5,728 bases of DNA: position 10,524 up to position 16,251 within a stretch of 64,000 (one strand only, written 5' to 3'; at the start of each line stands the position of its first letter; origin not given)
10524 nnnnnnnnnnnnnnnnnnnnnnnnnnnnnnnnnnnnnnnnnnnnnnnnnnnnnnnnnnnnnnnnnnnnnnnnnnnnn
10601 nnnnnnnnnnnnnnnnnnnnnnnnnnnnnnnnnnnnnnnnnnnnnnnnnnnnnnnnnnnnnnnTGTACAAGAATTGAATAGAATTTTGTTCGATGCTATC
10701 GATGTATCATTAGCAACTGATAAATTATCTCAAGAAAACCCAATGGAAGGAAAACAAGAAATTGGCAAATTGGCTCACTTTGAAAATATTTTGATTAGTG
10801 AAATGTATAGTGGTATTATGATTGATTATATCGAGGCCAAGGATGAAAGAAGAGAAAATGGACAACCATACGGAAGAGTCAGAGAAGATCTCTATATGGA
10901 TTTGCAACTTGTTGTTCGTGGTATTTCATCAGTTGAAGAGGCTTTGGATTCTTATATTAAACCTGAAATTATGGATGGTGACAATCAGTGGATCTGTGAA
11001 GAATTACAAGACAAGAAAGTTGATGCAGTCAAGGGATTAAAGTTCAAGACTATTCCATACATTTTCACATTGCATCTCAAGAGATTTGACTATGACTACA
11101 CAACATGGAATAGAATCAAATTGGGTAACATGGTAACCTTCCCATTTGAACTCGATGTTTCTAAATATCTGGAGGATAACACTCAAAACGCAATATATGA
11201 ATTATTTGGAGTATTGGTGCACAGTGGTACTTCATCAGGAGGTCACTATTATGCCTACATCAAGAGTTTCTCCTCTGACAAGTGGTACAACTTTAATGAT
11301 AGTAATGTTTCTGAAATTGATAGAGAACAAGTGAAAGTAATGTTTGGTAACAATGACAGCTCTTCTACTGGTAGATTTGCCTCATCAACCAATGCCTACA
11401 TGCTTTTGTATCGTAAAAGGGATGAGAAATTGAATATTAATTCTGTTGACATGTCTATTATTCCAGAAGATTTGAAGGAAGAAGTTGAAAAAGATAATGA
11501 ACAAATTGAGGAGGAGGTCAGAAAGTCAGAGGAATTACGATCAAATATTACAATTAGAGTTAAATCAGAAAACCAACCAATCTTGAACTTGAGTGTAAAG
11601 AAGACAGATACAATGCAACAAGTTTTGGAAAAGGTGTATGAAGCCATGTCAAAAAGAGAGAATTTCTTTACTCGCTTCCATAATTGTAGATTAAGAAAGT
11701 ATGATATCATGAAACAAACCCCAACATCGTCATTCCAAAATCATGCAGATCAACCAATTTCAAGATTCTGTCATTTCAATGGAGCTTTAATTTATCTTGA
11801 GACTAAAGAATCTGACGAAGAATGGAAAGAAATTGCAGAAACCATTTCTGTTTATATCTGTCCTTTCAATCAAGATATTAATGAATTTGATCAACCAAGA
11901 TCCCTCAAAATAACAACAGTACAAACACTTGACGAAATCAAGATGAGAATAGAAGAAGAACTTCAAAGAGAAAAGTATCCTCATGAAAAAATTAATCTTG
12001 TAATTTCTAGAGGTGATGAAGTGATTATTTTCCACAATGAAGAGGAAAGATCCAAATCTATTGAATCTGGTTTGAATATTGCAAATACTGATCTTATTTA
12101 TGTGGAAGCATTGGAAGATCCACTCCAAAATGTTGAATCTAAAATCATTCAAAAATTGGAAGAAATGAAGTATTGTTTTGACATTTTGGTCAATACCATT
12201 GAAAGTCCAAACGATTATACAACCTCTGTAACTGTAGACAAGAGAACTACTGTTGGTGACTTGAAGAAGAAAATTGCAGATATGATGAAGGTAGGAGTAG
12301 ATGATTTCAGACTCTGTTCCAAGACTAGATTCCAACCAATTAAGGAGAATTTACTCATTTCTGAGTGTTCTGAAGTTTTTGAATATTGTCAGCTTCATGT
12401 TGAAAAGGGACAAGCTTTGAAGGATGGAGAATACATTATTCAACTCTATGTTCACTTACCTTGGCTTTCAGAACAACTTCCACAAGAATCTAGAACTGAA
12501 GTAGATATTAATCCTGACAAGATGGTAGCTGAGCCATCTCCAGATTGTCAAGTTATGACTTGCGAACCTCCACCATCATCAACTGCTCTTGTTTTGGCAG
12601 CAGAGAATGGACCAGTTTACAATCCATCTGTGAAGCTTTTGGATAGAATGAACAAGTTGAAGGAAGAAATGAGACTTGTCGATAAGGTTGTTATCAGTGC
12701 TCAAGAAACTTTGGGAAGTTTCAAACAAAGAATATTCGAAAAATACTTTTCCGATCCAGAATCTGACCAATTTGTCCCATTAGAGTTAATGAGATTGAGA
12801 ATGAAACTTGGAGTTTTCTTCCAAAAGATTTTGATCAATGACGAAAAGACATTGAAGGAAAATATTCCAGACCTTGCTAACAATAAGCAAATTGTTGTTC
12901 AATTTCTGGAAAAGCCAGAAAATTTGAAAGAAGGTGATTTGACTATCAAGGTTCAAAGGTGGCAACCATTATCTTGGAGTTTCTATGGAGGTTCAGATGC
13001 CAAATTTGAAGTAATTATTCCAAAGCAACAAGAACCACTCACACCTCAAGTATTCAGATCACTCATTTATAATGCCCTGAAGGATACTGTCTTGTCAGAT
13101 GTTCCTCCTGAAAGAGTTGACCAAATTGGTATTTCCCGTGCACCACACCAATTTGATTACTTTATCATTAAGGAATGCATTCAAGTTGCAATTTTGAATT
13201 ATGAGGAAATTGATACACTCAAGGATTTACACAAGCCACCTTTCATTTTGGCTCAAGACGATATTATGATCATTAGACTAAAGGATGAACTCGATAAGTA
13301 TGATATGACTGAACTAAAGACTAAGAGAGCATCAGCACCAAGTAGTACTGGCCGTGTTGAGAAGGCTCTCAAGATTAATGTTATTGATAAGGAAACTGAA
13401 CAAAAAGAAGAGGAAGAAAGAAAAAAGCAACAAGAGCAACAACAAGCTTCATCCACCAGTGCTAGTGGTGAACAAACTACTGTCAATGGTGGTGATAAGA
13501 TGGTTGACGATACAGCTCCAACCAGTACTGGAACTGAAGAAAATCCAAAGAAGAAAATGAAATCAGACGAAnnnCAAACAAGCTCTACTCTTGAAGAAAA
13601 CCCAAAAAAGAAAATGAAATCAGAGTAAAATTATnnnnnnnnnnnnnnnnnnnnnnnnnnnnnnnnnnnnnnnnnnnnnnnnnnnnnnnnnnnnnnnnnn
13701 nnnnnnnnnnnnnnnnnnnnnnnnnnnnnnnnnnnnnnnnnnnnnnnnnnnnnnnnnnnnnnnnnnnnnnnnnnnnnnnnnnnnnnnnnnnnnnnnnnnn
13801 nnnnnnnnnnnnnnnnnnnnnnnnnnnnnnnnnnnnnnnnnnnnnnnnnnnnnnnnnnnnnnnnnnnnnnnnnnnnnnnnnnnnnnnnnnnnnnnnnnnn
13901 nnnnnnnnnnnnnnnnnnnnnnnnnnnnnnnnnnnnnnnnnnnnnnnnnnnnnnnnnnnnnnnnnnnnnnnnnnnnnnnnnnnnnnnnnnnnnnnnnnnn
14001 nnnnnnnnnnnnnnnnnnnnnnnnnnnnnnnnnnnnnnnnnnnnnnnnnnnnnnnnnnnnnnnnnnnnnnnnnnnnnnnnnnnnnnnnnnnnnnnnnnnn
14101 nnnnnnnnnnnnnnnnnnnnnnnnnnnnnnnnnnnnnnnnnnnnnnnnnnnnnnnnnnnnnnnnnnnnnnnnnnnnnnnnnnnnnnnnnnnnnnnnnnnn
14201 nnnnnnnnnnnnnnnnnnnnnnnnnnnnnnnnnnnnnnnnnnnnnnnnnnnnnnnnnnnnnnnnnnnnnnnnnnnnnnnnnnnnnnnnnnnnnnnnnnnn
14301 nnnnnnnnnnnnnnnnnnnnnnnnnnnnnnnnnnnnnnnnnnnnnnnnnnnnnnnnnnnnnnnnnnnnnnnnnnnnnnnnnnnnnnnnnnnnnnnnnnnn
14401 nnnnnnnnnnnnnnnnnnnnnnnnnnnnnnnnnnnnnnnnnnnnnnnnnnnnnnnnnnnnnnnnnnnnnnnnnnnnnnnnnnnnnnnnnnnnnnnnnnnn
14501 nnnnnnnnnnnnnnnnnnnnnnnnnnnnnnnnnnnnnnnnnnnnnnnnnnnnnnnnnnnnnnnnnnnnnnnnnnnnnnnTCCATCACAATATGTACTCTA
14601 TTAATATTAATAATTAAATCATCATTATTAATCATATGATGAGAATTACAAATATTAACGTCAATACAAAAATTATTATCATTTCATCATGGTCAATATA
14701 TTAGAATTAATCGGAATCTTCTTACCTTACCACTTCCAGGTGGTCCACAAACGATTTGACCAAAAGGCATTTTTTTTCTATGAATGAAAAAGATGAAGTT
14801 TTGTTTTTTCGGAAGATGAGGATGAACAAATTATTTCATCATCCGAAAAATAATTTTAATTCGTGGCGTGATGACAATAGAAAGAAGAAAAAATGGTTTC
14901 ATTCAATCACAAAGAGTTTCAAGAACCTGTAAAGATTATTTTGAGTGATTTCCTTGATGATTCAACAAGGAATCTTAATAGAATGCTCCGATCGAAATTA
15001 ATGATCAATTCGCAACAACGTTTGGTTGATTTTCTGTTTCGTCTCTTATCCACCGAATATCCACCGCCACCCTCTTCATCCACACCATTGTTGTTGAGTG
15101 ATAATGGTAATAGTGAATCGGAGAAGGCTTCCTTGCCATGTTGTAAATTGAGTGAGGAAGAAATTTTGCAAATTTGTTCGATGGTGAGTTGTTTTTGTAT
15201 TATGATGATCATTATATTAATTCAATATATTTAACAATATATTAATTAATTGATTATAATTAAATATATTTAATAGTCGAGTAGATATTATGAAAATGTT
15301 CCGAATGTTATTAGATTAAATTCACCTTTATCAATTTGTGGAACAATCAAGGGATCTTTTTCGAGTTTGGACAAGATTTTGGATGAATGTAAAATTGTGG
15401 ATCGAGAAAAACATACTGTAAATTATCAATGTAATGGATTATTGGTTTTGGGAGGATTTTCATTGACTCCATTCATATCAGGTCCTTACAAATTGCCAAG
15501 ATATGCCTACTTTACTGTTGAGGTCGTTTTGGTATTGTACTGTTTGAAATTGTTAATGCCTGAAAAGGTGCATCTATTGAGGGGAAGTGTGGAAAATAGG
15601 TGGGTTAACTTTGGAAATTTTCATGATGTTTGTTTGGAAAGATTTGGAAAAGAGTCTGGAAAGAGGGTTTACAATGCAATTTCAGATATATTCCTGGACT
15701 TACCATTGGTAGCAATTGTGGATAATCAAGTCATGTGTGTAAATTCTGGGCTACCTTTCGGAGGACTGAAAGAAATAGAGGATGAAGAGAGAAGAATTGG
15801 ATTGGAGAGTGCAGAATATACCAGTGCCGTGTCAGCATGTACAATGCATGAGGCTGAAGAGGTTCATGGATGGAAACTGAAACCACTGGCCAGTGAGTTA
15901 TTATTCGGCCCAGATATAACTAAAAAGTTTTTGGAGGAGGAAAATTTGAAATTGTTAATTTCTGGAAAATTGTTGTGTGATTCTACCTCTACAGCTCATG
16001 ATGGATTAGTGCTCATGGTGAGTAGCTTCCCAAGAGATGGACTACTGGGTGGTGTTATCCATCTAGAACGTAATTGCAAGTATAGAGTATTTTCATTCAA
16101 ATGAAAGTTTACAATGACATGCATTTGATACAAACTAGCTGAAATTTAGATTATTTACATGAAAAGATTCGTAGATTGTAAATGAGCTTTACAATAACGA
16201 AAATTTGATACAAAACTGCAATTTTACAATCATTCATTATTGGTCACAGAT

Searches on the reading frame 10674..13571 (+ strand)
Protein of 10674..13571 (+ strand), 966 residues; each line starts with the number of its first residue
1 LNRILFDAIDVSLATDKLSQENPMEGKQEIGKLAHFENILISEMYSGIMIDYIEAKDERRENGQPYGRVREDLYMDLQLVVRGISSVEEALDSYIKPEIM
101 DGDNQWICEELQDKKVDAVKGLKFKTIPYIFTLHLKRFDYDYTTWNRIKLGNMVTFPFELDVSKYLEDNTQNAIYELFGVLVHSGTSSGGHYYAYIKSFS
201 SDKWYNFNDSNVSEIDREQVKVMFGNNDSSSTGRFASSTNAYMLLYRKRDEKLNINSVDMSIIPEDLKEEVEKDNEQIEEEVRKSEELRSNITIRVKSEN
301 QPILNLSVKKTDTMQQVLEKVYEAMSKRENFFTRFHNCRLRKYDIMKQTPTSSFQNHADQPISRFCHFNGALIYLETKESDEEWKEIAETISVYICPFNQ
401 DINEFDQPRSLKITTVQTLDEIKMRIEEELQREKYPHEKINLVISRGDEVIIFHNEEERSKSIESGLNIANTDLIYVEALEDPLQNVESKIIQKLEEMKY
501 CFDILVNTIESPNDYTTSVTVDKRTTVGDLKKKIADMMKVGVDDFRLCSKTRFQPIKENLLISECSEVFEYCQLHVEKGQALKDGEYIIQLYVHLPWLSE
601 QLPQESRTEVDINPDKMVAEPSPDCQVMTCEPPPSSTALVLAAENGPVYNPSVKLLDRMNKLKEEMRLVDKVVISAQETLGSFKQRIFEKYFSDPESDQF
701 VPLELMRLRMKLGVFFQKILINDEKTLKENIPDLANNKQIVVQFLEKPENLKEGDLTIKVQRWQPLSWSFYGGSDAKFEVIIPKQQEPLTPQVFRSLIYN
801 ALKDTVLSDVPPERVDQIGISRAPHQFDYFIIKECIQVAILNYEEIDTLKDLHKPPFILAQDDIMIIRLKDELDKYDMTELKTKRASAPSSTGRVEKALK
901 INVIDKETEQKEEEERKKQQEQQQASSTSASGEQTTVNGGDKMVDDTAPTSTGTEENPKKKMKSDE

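Call 58: search_protein_families(library=pfam, proteins=[window:10674-13571:+], max_evalue=0.001)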
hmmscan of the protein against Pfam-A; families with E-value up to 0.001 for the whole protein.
window:10674-13571:+ (966 aa): 2 families
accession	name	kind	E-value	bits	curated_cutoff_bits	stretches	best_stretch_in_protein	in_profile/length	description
PF00443.35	UCH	-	4.4e-33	115.4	23.9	1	38-246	117-254/254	Ubiquitin carboxyl-terminal hydrolase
PF00240.29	ubiquitin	-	0.00082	19.5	25.4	0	511-549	5-43/72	Ubiquitin family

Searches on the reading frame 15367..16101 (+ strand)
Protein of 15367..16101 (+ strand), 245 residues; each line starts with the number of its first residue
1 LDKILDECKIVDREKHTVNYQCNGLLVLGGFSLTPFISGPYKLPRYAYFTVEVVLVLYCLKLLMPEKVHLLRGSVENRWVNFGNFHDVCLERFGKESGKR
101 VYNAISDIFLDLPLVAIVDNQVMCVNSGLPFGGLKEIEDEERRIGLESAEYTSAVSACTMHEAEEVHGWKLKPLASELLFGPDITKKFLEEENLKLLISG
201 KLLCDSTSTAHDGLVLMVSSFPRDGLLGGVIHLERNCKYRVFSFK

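Call 58: search_protein_families(library=pfam, proteins=[window:15367-16101:+], max_evalue=0.001)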
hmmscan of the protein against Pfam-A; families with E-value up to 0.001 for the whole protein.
window:15367-16101:+ (245 aa): 1 family
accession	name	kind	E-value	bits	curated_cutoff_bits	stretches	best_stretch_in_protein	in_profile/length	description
PF00149.33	Metallophos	-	2.3e-05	25.3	21.5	1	60-200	54-186/191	Calcineurin-like phosphoesterase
